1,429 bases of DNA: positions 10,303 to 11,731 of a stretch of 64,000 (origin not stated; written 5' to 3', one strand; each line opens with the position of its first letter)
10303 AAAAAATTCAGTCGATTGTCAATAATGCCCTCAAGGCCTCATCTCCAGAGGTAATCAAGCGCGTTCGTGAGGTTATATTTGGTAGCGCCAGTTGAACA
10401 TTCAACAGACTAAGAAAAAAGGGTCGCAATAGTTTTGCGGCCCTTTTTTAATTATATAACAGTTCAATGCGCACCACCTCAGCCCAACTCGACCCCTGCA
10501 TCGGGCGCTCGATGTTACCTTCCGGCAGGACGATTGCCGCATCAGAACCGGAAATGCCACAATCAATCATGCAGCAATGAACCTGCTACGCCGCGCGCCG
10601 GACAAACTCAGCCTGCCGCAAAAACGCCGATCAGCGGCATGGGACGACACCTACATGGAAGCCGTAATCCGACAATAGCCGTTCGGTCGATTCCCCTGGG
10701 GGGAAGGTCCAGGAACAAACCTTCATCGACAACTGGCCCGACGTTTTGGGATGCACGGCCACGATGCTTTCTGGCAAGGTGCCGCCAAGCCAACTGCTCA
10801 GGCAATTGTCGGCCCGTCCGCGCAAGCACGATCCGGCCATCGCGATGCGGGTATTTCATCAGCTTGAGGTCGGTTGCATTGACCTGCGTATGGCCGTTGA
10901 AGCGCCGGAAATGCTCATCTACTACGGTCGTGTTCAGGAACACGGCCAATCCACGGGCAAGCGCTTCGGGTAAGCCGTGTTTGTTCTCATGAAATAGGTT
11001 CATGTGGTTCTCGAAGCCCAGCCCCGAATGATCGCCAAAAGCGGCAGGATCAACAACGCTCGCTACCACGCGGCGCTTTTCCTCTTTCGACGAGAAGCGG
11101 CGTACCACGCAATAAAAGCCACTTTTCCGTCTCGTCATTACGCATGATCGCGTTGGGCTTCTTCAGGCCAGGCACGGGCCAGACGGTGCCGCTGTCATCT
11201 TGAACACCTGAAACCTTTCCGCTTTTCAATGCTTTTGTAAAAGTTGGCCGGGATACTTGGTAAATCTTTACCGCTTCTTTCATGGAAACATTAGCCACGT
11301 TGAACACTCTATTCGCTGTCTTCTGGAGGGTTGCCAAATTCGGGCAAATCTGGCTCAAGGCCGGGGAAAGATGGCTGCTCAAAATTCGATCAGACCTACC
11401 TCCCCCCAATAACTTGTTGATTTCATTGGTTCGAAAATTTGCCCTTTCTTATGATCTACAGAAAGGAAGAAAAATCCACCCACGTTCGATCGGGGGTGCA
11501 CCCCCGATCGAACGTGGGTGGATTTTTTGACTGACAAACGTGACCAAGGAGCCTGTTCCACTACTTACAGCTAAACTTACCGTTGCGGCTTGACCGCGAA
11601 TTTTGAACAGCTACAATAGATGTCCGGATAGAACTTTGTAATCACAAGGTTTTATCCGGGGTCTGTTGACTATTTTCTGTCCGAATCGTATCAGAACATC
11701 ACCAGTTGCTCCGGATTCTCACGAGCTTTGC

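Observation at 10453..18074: Type II-C CRISPR-Cas module carried in a Tn3-family-derived island inserted at the conserved metG-tatD junction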

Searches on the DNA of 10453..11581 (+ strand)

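Call 37: search_dna_similar(query=window:10453-11581:+, collection=plasmids, mode=distant, max_rows=15, max_evalue=0.001)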
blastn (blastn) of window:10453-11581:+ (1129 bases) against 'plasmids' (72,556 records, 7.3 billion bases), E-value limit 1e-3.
Records with a match: 56; places in all: 61; records where one place covers at least 80% of the query: 0.
Best place of each record, by identity: 80-90% 28; 60-80% 28.
By first word of the organism name: Aeromonas 7; Rhizobium 7; Pseudomonas 6; Cereibacter 6; Serratia 3; Pandoraea 3; Morganella 2; Citrobacter 2; Escherichia 2; Roseovarius 2; and 15 more.
By predicted mobility (MOB-suite, as given by PLSDB): mobilizable 21; non-mobilizable 21; conjugative 14.
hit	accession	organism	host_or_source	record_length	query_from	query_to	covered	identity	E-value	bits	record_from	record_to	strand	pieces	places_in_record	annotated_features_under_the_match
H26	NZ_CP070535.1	Morganella morganii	Homo sapiens,urine (permanent catheter)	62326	396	746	31%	89.0%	1e-133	484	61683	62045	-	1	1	Eco57I restriction-modification methylase domain-containing protein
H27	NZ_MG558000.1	Citrobacter freundii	-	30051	396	746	31%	89.0%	1e-133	484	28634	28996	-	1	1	Eco57I restriction-modification methylase domain-containing protein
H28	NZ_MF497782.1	Morganella morganii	-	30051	396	746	31%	89.0%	1e-133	484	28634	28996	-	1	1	Eco57I restriction-modification methylase domain-containing protein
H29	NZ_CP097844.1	Pseudomonas aeruginosa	Homo sapiens,endotracheal aspirate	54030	396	746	31%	88.8%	5e-132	480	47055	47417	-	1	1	Eco57I restriction-modification methylase domain-containing protein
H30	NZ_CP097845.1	Pseudomonas aeruginosa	Homo sapiens,urine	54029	396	746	31%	88.8%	5e-132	480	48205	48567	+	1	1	Eco57I restriction-modification methylase domain-containing protein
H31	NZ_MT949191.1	Pseudomonas aeruginosa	-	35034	396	746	31%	88.8%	5e-132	480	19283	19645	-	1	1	Eco57I restriction-modification methylase domain-containing protein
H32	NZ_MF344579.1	Pseudomonas aeruginosa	-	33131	396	746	31%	88.8%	5e-132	480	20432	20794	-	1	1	Eco57I restriction-modification methylase domain-containing protein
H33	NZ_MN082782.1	Pseudomonas aeruginosa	Homo sapiens,respiratory secretion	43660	396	746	31%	88.8%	5e-132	480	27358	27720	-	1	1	Eco57I restriction-modification methylase domain-containing protein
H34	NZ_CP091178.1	Aeromonas caviae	-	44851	396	746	31%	88.2%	2e-129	471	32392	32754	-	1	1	Eco57I restriction-modification methylase domain-containing protein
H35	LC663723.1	uncultured bacterium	-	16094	396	746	31%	88.2%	2e-129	471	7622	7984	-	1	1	SAM-dependent methyltransferase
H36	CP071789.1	Enterobacter cloacae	Homo sapiens,rectal swab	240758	396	746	31%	88.2%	2e-129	471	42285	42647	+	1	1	Eco57I restriction-modification methylase domain-containing protein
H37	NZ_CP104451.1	Raoultella ornithinolytica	whole organism,wastewater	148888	396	746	31%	88.2%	2e-129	471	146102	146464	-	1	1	Eco57I restriction-modification methylase domain-containing protein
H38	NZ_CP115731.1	Citrobacter braakii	-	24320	396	746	31%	88.2%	2e-129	471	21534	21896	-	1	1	Eco57I restriction-modification methylase domain-containing protein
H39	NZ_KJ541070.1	Escherichia coli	Homo sapiens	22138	396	746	31%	88.2%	2e-129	471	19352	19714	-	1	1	Eco57I restriction-modification methylase domain-containing protein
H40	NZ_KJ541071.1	Escherichia coli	Homo sapiens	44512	396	746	31%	88.2%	2e-129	471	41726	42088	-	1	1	Eco57I restriction-modification methylase domain-containing protein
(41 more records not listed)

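Call 38: get_annotated_region(hit=H27, flank=5000)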
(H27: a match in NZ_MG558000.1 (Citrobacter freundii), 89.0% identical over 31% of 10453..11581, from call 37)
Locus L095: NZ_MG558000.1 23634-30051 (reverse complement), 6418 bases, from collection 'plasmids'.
description: Citrobacter freundii strain Cfr-33795cz plasmid pCfr-33795cz, complete sequence
organism: Citrobacter freundii (NCBI taxid 546)
taxonomy: Bacteria; Pseudomonadota; Gammaproteobacteria; Enterobacterales; Enterobacteriaceae; Citrobacter; Citrobacter freundii
host: -; source: -; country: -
typing (MOB-suite, as given by PLSDB): non-mobilizable; replicon IncP
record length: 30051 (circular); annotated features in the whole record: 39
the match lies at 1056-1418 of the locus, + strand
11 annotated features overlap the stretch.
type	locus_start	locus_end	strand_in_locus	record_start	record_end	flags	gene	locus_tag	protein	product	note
CDS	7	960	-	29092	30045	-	-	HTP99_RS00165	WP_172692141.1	BsuBI/PstI family type II restriction endonuclease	GO:0009307 - DNA restriction-modification system [Evidence IEA]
CDS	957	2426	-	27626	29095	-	-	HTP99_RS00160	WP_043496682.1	Eco57I restriction-modification methylase domain-containing protein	GO:0006304 - DNA modification [Evidence IEA]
CDS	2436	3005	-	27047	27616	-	-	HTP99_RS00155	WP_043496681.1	recombinase family protein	GO:0006310 - DNA recombination [Evidence IEA]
CDS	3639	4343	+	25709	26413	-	-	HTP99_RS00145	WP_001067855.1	IS6-like element IS26 family transposase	-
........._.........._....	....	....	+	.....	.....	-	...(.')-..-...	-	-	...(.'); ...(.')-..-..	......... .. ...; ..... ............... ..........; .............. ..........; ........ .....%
CDS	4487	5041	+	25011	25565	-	-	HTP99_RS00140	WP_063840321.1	fluoroquinolone-acetylating aminoglycoside 6'-N-acetyltransferase AAC(6')-Ib-cr5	-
predicted_resistance_gene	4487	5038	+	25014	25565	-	aac(6')-Ib-cr5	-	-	fluoroquinolone-acetylating aminoglycoside 6'-N-acetyltransferase AAC(6')-Ib-cr5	predicted by amrfinderplus; class AMINOGLYCOSIDE/QUINOLONE; identity 100.0%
CDS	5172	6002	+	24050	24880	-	-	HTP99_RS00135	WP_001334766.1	oxacillin-hydrolyzing class D beta-lactamase OXA-1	-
predicted_resistance_gene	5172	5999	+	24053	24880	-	blaOXA-1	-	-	oxacillin-hydrolyzing class D beta-lactamase OXA-1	predicted by amrfinderplus; class BETA-LACTAM; identity 100.0%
CDS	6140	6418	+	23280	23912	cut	-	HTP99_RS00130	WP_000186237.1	type B-3 chloramphenicol O-acetyltransferase CatB3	-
predicted_resistance_gene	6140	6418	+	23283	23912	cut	catB3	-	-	type B-3 chloramphenicol O-acetyltransferase CatB3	predicted by amrfinderplus; class PHENICOL; identity 100.0%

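Call 64: search_dna_similar(query=window:11190-11581:+, collection=plasmids, mode=distant, max_rows=8, max_evalue=0.001)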
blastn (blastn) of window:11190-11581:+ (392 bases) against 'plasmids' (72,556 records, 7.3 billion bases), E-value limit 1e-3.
Records with a match: 6; places in all: 11; records where one place covers at least 80% of the query: 1.
Best place of each record, by identity: 80-90% 3; 60-80% 3.
By first word of the organism name: Roseovarius 2; Marinibacterium 1; Celeribacter 1; Pseudosulfitobacter 1; Roseinatronobacter 1.
By predicted mobility (MOB-suite, as given by PLSDB): mobilizable 5; non-mobilizable 1.
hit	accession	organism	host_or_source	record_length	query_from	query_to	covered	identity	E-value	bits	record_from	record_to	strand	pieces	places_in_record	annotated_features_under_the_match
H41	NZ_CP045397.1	Roseovarius sp. THAF27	pure culture,Surface of a polyethylene ...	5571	7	368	89%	77.1%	8e-41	281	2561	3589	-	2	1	replication/maintenance protein RepL | hypothetical protein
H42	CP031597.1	Marinibacterium anthonyi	Isolate culture,marine surface water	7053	7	188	46%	81.4%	8e-41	174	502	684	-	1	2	type II antitoxin | repL: Plasmid replication initiation protein RepL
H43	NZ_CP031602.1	Roseovarius indicus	pure culture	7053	7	188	46%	81.4%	8e-41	174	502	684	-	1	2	hypothetical protein | replication/maintenance protein RepL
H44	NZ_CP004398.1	Celeribacter indicus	-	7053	7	188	46%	81.4%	8e-41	174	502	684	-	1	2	hypothetical protein | replication/maintenance protein RepL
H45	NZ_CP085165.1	Pseudosulfitobacter sp. DSM 107133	cell culture,Seawater from the North ...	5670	7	188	46%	79.2%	2e-35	156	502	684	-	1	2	hypothetical protein | replication/maintenance protein RepL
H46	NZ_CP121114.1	Roseinatronobacter sp. S2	cell culture,Alkaline Spring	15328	245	366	31%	70.6%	3e-9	71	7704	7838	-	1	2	none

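Call 65: search_dna_similar(query=window:10453-10850:+, collection=plasmids, mode=distant, max_rows=12, max_evalue=0.001)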
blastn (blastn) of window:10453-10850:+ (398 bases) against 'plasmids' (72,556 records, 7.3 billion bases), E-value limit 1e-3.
Records with a match: 18; places in all: 18; records where one place covers at least 80% of the query: 0.
Best place of each record, by identity: 60-80% 18.
By first word of the organism name: Rhizobium 8; Cereibacter 6; Rhodobacter 1; Ruegeria 1; Sinorhizobium 1; Phyllobacterium 1.
By predicted mobility (MOB-suite, as given by PLSDB): non-mobilizable 10; conjugative 7; mobilizable 1.
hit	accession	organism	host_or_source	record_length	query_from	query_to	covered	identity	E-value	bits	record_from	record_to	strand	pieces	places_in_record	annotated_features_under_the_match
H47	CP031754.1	Cereibacter sphaeroides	cell culture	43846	246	398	38%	68.6%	1e-6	61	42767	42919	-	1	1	none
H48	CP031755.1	Cereibacter sphaeroides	cell culture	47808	246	398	38%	68.6%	1e-6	61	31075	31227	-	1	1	Tn3 family transposase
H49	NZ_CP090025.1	Cereibacter azotoformans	cell culture,Aquaculture sediment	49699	246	398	38%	68.6%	1e-6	61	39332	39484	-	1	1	Tn3 family transposase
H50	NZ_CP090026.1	Cereibacter azotoformans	cell culture,Aquaculture sediment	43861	246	398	38%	68.6%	1e-6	61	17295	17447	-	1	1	Tn3 family transposase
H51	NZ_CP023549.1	Rhodobacter sp. CZR27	cell culture,paddy soil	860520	246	398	38%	68.0%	6e-5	56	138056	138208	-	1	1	none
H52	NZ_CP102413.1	Ruegeria sp. YS9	seaweed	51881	256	391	34%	73.5%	1e-13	84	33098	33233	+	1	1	Tn3 family transposase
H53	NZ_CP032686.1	Rhizobium sp. CCGE531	Phaseolus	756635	271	398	32%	71.5%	5e-6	59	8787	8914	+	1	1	none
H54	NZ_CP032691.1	Rhizobium sp. CCGE532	Phaseolus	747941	271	398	32%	71.5%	5e-6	59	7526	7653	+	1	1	none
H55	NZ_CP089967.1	Cereibacter azotoformans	Owen's River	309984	267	398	33%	68.9%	2e-4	55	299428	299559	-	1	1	Tn3 family transposase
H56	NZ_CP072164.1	Rhizobium sp. B21/90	Himalayan blackberry,cell culture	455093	271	397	32%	71.3%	2e-5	57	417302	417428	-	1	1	Tn3 family transposase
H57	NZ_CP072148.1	Rhizobium sp. K1/93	Himalayan blackberry,cell culture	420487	271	397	32%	71.3%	2e-5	57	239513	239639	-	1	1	Tn3 family transposase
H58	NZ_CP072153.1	Rhizobium sp. K15/93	Himalayan blackberry,cell culture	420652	271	397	32%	71.3%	2e-5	57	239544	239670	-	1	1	Tn3 family transposase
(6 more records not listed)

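Call 66: get_annotated_region(hit=H41, flank=2500)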
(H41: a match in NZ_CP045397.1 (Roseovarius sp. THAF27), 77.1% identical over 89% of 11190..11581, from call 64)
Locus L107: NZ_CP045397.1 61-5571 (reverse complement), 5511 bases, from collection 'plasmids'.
description: Roseovarius sp. THAF27 plasmid pTHAF27_d, complete sequence
organism: Roseovarius sp. THAF27 (NCBI taxid 2587850)
taxonomy: Bacteria; Pseudomonadota; Alphaproteobacteria; Rhodobacterales; Roseobacteraceae; Roseovarius; Roseovarius sp. THAF27
host: -; source: pure culture,Surface of a polyethylene microplastic particle present in tank 6 of a marine aquarium ...; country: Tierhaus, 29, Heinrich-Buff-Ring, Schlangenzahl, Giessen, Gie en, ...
typing (MOB-suite, as given by PLSDB): mobilizable; relaxase MOBQ
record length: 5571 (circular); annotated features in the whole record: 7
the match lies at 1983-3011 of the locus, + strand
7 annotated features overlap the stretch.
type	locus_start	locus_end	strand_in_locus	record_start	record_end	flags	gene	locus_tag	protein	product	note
CDS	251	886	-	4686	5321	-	-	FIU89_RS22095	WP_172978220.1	SRPBCC family protein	-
CDS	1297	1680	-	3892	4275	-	-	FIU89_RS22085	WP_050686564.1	type II toxin-antitoxin system PemK/MazF family toxin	-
CDS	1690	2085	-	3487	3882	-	-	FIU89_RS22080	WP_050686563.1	hypothetical protein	-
CDS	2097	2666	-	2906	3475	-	-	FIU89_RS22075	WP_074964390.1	replication/maintenance protein RepL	GO:0006260 - DNA replication [Evidence IEA]; GO:0006276 - plasmid maintenance [Evidence IEA]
CDS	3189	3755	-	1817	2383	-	-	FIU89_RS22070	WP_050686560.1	hypothetical protein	-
CDS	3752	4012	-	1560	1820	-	-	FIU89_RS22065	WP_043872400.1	hypothetical protein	-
CDS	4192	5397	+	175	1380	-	mobQ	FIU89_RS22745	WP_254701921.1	MobQ family relaxase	-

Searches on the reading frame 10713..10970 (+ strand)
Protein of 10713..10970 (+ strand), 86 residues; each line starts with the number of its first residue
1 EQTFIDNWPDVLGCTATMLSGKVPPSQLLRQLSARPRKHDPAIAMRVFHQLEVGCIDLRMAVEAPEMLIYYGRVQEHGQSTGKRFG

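Call 33: search_protein_families(library=ncbifam, proteins=[window:10713-10970:+], max_evalue=1)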
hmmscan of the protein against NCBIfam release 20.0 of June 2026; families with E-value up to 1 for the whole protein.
seq(86 aa): 1 family
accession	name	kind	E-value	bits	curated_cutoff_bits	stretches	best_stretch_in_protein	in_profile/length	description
NF033527.1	transpos_Tn3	equivalog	0.00024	19.3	500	1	6-46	796-836/954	Tn3 family transposase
